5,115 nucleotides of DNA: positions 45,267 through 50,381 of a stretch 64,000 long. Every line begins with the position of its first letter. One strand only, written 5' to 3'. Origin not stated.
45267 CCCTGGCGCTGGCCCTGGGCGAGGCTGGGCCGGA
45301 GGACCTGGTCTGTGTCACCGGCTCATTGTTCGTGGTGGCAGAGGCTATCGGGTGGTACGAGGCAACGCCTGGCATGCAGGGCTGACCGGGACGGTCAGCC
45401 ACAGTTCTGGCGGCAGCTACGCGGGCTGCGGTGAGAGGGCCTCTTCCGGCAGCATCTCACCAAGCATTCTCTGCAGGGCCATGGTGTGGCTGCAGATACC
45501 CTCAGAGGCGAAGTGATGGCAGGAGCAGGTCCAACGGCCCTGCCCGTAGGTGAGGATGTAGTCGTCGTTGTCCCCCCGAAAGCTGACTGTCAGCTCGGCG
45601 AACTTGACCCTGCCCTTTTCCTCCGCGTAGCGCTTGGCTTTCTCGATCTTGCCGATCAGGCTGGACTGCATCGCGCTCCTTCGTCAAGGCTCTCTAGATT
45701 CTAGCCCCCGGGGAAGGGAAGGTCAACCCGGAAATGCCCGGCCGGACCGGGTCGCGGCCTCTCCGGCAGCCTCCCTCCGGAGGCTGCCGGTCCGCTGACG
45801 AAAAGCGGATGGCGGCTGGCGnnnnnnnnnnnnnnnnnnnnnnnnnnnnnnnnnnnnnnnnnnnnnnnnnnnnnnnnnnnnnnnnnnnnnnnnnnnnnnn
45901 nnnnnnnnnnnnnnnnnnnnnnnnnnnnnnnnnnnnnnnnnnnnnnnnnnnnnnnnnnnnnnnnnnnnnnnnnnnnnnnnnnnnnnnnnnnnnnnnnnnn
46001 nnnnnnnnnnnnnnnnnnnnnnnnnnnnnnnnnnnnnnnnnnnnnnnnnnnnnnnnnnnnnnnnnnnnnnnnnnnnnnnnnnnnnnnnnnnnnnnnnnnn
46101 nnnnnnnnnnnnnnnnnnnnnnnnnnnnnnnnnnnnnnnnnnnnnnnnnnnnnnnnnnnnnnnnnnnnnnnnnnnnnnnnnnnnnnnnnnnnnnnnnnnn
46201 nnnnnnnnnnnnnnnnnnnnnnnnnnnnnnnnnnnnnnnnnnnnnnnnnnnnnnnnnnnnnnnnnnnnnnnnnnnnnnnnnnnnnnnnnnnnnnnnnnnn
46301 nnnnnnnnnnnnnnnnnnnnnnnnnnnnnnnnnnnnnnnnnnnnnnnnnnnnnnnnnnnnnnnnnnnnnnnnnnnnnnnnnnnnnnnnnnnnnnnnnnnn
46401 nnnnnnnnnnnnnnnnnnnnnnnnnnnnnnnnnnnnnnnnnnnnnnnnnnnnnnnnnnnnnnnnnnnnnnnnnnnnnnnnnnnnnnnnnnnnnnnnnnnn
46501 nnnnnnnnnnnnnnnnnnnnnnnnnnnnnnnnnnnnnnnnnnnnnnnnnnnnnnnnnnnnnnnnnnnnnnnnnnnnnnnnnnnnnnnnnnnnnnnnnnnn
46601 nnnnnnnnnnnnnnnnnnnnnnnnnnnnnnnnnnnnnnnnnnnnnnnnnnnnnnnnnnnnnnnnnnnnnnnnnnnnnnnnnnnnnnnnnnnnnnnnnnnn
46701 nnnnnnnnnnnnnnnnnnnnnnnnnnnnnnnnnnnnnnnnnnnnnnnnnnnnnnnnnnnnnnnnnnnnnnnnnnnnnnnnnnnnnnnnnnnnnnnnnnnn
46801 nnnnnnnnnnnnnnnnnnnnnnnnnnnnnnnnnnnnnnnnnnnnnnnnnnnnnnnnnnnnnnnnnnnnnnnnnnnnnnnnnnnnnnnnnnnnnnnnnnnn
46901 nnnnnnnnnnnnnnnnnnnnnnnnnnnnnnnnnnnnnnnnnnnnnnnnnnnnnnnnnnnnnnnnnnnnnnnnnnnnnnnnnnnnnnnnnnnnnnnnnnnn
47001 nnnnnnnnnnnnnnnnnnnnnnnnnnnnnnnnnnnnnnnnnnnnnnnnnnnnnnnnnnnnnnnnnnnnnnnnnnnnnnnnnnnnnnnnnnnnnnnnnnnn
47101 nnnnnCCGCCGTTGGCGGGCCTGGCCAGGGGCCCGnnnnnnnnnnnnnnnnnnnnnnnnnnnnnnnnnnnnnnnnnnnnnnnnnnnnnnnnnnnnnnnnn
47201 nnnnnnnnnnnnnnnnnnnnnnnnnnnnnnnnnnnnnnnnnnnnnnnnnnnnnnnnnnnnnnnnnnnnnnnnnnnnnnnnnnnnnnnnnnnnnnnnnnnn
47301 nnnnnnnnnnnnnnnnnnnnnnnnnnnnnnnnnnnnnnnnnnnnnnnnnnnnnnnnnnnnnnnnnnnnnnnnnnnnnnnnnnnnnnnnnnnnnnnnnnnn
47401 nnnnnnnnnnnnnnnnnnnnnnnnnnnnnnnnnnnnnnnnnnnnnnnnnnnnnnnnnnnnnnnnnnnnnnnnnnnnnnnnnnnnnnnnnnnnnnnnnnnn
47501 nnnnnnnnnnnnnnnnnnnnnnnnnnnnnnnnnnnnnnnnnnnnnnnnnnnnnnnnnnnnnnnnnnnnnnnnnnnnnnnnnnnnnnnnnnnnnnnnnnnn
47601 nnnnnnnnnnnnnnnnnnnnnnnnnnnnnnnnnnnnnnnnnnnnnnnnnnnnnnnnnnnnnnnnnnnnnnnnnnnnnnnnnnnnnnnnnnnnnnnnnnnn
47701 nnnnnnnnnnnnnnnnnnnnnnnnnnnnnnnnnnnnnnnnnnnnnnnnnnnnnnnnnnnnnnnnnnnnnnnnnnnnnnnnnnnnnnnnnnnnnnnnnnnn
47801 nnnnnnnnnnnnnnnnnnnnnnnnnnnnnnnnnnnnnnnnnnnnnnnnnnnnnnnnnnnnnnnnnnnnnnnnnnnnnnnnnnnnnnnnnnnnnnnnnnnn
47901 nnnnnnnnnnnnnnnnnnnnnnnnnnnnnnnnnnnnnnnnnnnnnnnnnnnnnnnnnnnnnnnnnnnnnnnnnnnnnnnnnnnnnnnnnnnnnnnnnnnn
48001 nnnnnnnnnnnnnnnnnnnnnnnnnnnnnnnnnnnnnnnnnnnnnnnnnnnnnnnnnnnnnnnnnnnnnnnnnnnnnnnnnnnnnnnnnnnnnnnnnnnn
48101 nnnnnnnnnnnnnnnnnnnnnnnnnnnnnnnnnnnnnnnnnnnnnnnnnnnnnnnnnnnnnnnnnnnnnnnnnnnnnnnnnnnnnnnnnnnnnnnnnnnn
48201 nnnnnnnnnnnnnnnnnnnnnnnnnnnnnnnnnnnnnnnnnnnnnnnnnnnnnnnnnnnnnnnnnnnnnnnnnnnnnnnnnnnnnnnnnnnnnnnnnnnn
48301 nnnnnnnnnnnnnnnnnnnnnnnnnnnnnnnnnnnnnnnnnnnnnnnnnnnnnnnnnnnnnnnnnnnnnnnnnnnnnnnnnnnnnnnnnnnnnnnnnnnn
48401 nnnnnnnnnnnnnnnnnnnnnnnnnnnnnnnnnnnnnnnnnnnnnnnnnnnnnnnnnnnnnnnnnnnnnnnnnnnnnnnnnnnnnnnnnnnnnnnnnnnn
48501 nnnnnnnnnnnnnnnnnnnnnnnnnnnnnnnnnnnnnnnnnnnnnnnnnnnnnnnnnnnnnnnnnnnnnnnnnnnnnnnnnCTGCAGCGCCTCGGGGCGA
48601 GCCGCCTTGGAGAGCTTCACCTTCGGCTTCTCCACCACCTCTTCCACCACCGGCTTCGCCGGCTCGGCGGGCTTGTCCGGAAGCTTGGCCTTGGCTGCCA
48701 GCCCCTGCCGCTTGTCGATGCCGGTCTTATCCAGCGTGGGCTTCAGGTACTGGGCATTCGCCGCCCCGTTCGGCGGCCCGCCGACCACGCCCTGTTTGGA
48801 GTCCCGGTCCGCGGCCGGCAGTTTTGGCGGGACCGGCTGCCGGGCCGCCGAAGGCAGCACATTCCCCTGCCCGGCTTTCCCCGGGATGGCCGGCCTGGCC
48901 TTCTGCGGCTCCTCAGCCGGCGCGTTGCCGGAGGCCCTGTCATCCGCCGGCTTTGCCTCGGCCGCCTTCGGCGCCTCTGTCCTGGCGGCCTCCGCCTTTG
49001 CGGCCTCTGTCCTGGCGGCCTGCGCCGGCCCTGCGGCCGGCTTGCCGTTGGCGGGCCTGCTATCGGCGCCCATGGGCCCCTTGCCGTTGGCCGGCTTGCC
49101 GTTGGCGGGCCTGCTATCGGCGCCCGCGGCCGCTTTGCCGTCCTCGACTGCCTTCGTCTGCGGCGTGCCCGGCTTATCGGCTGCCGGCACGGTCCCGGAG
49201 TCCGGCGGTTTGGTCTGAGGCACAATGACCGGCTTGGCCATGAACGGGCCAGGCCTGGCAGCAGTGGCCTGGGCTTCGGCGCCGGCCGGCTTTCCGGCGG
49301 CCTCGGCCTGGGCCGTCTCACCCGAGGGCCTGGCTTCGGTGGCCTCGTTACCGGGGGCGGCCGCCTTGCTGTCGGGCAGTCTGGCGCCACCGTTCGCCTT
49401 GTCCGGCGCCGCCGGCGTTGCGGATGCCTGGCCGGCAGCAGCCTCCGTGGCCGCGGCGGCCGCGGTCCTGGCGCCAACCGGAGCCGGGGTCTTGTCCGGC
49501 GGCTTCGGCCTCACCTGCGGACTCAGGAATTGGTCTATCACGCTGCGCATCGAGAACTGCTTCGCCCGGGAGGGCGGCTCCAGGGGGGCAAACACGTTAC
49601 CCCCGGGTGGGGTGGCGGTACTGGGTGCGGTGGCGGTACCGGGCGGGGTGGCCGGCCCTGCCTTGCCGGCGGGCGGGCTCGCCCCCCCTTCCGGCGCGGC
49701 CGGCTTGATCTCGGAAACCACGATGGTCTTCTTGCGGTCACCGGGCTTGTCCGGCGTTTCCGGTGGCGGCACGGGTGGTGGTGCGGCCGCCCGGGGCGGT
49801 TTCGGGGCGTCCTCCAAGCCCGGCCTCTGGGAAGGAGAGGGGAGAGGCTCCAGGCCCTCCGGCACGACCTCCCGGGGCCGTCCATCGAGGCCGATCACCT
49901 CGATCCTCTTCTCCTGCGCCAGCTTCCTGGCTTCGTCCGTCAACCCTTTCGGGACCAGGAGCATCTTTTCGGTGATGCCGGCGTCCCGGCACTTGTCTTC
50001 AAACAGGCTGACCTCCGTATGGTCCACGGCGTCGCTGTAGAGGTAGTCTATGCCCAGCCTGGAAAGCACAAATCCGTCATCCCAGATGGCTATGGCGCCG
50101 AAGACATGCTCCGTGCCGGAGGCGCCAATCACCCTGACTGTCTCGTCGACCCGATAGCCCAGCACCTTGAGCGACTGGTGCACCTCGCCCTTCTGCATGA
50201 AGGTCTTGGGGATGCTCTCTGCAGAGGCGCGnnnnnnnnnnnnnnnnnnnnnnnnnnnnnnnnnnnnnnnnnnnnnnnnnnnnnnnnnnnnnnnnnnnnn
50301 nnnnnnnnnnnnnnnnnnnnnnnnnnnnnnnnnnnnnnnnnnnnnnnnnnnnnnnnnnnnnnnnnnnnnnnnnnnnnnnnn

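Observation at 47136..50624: PilB/GspE-type ATPase twice the normal size: duplicated endonuclease-like N-terminal modules plus a ~400-aa Pro/Ala-rich linker with DNA-level repeats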

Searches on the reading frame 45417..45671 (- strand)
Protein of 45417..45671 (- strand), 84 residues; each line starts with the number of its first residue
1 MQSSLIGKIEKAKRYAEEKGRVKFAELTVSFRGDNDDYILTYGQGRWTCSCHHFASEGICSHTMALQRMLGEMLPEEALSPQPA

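Call 3: search_protein_families(library=pfam, proteins=[window:45417-45671:-], max_evalue=0.1)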
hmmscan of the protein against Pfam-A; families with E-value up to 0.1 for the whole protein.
window:45417-45671:- (84 aa): 1 family
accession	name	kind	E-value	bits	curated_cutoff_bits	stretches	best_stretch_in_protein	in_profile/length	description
PF04434.22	SWIM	-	0.0012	18.8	19.6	1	43-66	9-33/38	SWIM zinc finger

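Call 83: search_protein_families(library=padloc, proteins=[window:45417-45671:-], max_evalue=0.01)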
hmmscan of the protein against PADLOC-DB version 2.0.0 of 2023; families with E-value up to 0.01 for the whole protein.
window:45417-45671:- (84 aa): 0 families

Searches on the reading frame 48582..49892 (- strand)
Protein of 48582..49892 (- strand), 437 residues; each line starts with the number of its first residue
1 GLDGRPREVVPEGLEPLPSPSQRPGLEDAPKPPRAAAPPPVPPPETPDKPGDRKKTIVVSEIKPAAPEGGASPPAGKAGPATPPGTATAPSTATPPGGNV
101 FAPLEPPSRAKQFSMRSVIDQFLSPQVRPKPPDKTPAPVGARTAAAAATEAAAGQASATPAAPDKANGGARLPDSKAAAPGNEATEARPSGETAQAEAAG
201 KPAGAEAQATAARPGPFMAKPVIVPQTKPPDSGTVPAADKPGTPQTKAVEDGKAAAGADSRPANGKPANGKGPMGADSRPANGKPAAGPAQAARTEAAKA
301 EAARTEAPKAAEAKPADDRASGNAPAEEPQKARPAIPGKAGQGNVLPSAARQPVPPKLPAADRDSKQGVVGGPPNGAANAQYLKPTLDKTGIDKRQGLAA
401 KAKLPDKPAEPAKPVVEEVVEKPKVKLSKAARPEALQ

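Call 9: search_protein_families(library=pfam, proteins=[window:48582-49892:-], max_evalue=10)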
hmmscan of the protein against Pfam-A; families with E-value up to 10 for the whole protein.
seq(437 aa): 0 families

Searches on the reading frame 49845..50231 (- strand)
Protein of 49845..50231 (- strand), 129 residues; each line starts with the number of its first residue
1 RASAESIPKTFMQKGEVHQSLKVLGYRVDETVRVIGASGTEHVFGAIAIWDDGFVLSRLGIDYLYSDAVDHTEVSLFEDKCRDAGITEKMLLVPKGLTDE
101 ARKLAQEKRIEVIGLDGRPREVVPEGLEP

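Call 9: search_protein_families(library=pfam, proteins=[window:49845-50231:-], max_evalue=10)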
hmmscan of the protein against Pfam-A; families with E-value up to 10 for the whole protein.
seq(129 aa): 1 family
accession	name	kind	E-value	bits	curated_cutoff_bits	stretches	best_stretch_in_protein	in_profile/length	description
PF04471.18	Mrr_cat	-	0.004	17.7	21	1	17-113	13-106/115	Restriction endonuclease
